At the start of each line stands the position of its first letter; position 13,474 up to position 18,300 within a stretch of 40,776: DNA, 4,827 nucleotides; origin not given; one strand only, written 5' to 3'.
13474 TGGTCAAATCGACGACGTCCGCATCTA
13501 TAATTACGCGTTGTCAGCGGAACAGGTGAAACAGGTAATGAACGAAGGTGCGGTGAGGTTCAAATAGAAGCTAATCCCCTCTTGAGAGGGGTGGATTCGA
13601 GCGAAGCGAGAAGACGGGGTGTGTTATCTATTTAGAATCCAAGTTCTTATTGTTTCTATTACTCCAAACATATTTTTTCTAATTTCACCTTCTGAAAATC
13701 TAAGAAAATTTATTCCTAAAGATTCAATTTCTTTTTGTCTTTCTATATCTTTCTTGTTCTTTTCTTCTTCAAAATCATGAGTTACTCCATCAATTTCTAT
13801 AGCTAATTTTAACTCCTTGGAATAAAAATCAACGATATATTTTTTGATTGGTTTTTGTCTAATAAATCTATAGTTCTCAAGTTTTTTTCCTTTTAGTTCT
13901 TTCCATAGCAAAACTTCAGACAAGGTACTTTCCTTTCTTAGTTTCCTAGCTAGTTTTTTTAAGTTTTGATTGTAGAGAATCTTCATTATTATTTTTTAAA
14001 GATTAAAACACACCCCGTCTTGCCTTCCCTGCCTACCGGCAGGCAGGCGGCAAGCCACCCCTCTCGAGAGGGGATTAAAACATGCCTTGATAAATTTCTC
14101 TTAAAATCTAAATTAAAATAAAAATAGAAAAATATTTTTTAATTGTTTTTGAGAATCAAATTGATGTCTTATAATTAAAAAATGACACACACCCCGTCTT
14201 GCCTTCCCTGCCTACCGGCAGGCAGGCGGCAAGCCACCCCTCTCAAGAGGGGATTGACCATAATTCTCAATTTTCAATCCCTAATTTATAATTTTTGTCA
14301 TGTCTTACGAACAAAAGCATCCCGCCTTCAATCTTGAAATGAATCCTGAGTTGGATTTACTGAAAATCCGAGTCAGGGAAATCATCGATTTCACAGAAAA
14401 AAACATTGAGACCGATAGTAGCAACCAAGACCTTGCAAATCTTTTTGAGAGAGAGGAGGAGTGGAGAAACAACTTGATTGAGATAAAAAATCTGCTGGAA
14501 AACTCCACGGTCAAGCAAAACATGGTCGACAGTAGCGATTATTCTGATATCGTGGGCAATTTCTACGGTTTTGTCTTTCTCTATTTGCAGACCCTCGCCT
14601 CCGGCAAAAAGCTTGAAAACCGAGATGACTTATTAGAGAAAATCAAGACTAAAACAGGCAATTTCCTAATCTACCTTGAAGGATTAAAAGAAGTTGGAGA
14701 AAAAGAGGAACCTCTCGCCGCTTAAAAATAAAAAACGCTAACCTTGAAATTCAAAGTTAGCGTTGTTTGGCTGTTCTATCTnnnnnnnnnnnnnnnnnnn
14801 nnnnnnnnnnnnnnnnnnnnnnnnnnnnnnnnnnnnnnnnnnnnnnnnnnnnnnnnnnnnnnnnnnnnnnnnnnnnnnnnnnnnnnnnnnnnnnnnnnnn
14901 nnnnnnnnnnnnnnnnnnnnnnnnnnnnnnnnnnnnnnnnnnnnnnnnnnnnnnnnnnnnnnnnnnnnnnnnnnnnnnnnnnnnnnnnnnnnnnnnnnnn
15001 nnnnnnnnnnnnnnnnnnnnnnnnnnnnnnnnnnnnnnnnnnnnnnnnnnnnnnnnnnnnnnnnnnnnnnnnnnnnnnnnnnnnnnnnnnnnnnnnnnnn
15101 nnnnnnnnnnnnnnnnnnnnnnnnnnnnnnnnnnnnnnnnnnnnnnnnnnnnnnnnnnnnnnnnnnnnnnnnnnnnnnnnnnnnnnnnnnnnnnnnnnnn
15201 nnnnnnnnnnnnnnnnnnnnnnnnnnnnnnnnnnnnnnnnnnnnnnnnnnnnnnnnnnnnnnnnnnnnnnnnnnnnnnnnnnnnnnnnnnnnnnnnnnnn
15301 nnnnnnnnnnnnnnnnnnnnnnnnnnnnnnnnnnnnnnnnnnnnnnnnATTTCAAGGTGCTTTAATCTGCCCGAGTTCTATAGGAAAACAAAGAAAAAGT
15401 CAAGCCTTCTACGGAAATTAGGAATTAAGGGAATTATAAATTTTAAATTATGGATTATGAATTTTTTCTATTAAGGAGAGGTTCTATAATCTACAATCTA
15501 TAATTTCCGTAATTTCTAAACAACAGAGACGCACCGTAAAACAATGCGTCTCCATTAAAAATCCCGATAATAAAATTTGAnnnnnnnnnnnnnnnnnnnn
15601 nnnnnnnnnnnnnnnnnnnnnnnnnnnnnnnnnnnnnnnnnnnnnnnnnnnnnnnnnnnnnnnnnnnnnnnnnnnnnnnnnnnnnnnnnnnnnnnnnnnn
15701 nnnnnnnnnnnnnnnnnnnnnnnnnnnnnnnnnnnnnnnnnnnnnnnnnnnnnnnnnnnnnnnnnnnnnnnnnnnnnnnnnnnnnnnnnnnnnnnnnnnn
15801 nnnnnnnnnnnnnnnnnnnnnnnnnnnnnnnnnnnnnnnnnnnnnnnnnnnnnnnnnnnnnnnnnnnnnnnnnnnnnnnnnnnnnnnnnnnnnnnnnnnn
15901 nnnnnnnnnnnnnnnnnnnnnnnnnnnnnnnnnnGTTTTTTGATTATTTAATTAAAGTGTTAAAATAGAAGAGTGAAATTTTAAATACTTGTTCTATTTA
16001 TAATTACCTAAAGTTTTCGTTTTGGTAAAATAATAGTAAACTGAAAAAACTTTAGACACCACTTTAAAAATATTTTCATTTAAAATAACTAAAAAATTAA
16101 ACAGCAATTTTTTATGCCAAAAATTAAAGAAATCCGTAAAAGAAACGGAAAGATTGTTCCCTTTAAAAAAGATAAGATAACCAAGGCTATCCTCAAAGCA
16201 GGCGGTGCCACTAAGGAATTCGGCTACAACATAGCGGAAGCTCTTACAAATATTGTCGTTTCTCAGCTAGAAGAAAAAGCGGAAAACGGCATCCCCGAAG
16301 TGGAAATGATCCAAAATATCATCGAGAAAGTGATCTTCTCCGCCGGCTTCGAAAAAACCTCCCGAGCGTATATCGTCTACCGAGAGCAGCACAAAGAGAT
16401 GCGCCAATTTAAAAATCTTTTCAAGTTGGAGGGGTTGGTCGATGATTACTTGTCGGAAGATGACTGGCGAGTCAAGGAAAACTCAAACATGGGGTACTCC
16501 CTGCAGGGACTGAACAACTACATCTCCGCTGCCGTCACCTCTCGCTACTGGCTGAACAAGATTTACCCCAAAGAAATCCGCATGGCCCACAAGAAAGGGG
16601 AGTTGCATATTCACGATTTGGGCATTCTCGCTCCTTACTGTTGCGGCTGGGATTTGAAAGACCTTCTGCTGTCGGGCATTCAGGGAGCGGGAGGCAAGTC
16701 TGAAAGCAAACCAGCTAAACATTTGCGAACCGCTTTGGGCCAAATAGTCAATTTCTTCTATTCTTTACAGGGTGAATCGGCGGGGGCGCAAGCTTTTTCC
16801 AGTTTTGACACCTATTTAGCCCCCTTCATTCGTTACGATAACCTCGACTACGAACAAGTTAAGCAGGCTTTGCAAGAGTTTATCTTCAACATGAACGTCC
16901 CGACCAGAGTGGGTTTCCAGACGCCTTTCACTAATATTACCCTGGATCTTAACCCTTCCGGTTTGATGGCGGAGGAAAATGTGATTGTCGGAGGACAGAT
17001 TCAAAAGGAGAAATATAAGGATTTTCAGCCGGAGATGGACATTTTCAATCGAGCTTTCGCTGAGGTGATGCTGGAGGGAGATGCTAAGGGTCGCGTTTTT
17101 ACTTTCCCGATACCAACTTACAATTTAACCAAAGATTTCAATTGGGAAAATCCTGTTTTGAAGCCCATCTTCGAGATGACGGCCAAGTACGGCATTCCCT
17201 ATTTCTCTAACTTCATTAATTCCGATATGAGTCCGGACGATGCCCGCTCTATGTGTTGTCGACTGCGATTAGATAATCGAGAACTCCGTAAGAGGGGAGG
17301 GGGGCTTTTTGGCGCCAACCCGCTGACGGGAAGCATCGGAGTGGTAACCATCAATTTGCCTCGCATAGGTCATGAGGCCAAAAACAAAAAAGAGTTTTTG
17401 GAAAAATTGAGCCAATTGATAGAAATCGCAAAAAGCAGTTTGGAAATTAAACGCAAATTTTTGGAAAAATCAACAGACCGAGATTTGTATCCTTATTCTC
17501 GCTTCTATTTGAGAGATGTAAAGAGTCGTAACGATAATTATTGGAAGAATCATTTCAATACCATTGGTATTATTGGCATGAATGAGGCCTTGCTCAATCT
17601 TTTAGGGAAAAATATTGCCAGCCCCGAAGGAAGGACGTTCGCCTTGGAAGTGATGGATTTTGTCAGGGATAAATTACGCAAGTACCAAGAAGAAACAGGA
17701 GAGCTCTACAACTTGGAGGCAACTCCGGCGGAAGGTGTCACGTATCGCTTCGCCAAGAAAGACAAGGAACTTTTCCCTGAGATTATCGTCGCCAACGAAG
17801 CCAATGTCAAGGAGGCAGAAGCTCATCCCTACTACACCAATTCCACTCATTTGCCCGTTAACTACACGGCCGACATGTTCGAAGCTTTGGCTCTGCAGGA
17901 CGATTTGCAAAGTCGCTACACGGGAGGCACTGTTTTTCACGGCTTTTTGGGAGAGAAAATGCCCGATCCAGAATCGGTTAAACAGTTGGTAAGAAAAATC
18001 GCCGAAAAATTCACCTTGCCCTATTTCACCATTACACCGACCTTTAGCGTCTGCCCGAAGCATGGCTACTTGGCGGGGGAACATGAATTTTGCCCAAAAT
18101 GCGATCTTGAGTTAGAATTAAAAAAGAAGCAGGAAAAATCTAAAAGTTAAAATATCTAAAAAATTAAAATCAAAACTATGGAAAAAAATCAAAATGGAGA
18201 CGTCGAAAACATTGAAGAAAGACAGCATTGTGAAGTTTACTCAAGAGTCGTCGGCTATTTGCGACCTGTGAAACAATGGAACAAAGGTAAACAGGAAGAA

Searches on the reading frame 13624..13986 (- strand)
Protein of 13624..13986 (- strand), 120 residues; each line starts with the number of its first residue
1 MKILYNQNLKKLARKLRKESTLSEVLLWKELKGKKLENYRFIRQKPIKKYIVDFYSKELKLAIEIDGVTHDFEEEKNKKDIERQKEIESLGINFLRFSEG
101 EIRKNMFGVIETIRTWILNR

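Call 40: search_protein_families(library=pfam, proteins=[window:13624-13986:-])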
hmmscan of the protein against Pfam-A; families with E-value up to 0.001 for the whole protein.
window:13624-13986:- (120 aa): 2 families
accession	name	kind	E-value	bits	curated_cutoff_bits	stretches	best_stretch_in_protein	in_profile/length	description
PF04480.18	DUF559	-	1.8e-29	102.3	20.6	1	8-115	2-106/109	Protein of unknown function (DUF559)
PF18741.7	MTES_1575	-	3.5e-09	37.1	38.2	1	37-114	12-93/96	REase_MTES_1575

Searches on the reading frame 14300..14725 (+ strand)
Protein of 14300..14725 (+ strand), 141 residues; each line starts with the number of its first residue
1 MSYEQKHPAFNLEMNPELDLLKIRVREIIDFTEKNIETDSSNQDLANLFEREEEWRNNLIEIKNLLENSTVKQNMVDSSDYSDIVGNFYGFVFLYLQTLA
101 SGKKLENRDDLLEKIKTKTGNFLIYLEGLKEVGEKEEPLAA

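Call 40: search_protein_families(library=pfam, proteins=[window:14300-14725:+])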
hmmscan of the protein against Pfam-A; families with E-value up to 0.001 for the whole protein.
window:14300-14725:+ (141 aa): 0 families

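Call 86: find_homologous_proteins(query=window:14300-14725:+)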
Query window:14300-14725:+ (141 aa): 2 proteins with E <= 0.001 among 31 candidates.
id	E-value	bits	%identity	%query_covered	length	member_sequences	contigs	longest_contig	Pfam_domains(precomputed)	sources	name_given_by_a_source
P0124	2.1e-84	298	100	100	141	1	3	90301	-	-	-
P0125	3.0e-34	136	50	93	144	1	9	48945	-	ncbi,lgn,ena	-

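Call 87: find_encoding_contigs(protein=P0125, flank=6000, max_places=2)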
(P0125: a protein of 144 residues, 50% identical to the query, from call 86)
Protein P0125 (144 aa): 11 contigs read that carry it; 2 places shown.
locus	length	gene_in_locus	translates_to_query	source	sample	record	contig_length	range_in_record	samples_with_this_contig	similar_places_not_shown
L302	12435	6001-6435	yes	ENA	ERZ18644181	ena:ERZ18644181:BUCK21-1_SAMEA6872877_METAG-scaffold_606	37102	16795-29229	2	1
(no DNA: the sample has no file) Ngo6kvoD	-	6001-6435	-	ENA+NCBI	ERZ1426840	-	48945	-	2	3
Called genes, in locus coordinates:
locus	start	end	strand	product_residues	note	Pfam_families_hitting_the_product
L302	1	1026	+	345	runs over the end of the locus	PF13385:Laminin_G_3, PF02210:Laminin_G_2 (weak)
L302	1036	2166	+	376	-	-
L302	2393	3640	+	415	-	PF00270:DEAD, PF04851:ResIII, PF00271:Helicase_C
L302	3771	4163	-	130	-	PF13827:DUF4189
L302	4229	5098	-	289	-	PF03990:DUF348 (weak), PF07501:G5, PF03330:DPBB_1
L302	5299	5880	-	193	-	-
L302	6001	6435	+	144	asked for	-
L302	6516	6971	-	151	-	-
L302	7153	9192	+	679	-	PF03477:ATP-cone, PF13597:NRDD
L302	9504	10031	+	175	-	-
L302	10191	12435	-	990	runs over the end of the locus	PF00133:tRNA-synt_1, PF09334:tRNA-synt_1g, PF13603:tRNA-synt_1_2, PF00133:tRNA-synt_1, PF08264:Anticodon_1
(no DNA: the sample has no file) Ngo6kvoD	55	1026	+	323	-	PF13385:Laminin_G_3, PF02210:Laminin_G_2 (weak)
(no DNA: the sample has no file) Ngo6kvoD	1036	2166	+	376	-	-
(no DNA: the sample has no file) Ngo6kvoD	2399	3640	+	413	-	PF04851:ResIII, PF00270:DEAD, PF00271:Helicase_C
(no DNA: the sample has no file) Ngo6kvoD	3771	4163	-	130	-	PF13827:DUF4189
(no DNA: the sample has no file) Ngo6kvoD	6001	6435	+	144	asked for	-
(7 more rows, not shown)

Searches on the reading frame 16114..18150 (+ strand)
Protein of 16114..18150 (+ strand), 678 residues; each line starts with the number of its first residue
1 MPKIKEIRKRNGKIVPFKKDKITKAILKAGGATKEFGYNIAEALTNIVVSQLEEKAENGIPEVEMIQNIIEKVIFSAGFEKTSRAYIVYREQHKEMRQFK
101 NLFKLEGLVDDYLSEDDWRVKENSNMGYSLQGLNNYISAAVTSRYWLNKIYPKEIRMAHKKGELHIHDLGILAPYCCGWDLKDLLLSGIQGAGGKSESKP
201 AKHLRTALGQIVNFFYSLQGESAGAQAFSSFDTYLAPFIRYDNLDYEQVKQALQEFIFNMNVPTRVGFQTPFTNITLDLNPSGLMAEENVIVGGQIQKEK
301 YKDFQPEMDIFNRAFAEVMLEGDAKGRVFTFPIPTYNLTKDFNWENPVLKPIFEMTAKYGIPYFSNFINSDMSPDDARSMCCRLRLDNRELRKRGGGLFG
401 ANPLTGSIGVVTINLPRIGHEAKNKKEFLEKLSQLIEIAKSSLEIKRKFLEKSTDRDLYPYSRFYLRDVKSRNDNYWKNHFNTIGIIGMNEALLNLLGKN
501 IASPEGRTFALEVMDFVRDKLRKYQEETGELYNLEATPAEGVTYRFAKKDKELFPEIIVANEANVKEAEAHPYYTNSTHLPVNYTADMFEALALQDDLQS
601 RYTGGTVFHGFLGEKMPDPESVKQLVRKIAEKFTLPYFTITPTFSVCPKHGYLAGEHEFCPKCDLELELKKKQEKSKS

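Call 41: search_protein_families(library=pfam, proteins=[window:16114-18150:+])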
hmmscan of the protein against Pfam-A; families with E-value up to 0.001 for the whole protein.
window:16114-18150:+ (678 aa): 2 families
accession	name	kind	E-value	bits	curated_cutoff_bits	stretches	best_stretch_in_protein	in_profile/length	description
PF13597.11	NRDD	-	5.7e-190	633.1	26.2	1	122-664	1-528/562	Anaerobic ribonucleoside-triphosphate reductase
PF03477.21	ATP-cone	-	1.7e-20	73.8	25.8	1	6-95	2-88/88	ATP cone domain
